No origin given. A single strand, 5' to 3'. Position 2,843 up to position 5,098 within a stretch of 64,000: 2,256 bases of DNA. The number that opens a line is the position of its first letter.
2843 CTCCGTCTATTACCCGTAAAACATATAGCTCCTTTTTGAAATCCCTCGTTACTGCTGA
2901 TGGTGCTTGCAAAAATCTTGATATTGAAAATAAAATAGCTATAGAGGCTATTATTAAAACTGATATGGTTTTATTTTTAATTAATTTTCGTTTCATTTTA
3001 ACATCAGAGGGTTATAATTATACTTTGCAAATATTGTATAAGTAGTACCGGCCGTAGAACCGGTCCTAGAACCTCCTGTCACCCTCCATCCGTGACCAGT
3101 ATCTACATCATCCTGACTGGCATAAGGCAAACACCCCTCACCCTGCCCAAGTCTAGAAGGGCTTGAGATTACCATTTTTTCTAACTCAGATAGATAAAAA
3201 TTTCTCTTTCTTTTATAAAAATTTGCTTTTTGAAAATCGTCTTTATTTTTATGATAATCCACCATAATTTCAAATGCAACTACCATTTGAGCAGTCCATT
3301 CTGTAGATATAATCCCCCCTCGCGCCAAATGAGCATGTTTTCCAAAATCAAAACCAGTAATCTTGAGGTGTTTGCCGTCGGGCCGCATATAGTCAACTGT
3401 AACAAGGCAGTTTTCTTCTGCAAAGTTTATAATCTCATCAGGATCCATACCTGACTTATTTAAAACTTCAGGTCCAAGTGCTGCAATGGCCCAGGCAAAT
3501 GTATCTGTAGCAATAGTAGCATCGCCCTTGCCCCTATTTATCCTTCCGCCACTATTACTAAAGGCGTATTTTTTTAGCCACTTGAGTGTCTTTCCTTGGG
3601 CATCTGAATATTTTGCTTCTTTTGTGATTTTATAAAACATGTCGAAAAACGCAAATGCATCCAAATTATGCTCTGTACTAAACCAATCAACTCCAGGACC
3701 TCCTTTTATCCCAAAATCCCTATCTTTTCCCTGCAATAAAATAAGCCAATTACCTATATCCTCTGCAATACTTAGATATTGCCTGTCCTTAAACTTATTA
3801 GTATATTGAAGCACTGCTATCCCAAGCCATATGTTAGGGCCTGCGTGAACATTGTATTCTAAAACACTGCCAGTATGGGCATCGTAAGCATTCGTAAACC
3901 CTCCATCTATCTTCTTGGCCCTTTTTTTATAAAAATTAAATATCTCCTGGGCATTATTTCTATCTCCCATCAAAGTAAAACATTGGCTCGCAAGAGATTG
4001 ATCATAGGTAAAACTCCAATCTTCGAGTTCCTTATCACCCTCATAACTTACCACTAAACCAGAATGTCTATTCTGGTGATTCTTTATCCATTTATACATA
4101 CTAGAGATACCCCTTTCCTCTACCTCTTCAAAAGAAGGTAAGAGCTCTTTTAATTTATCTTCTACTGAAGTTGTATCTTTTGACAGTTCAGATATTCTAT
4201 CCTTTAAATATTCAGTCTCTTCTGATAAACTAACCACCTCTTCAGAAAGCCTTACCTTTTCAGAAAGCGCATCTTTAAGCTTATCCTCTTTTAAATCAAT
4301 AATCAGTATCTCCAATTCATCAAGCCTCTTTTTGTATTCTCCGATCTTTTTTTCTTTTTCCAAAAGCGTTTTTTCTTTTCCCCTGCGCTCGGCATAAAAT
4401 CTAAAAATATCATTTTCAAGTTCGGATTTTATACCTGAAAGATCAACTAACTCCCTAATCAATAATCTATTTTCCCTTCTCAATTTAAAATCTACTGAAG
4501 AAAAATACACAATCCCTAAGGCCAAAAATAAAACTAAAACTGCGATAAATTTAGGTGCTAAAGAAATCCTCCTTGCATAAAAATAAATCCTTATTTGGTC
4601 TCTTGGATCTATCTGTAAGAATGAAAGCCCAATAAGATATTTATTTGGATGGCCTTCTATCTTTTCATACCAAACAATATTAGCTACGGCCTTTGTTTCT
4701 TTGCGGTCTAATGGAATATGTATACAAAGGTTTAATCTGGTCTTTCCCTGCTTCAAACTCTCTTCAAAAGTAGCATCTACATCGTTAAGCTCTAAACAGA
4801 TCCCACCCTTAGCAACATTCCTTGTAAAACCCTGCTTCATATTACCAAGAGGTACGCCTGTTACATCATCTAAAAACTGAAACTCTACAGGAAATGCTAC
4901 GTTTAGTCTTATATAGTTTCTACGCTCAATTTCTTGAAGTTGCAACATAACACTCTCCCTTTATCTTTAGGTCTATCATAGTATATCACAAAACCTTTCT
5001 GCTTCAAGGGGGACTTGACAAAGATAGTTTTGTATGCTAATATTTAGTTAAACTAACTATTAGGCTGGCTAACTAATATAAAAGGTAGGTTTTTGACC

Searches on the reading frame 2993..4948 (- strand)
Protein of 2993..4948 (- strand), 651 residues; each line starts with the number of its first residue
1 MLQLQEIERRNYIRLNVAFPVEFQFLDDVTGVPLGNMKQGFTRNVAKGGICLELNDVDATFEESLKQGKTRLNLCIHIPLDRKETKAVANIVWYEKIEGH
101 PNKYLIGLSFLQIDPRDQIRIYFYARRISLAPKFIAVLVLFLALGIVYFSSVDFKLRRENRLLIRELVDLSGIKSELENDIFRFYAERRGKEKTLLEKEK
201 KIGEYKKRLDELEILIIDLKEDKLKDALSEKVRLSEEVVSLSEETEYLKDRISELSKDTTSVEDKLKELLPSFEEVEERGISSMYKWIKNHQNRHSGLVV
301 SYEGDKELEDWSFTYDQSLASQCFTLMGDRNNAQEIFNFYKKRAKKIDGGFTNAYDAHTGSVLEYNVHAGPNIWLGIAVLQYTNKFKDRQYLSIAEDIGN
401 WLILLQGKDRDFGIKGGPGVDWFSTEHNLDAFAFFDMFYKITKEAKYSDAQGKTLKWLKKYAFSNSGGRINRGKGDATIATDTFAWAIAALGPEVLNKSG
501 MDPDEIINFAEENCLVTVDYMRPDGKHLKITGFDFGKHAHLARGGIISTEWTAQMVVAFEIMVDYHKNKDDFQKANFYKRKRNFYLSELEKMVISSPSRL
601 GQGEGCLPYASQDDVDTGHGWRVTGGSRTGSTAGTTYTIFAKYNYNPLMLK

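Call 56: search_protein_families(library=pfam, proteins=[window:2993-4948:-], max_evalue=0.001)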
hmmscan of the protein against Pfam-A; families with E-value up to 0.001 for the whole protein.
window:2993-4948:- (651 aa): 1 family
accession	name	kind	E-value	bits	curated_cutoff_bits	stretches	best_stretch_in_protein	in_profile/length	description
PF07238.19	PilZ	-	3.7e-06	27.6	22.5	1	8-121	1-96/102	PilZ domain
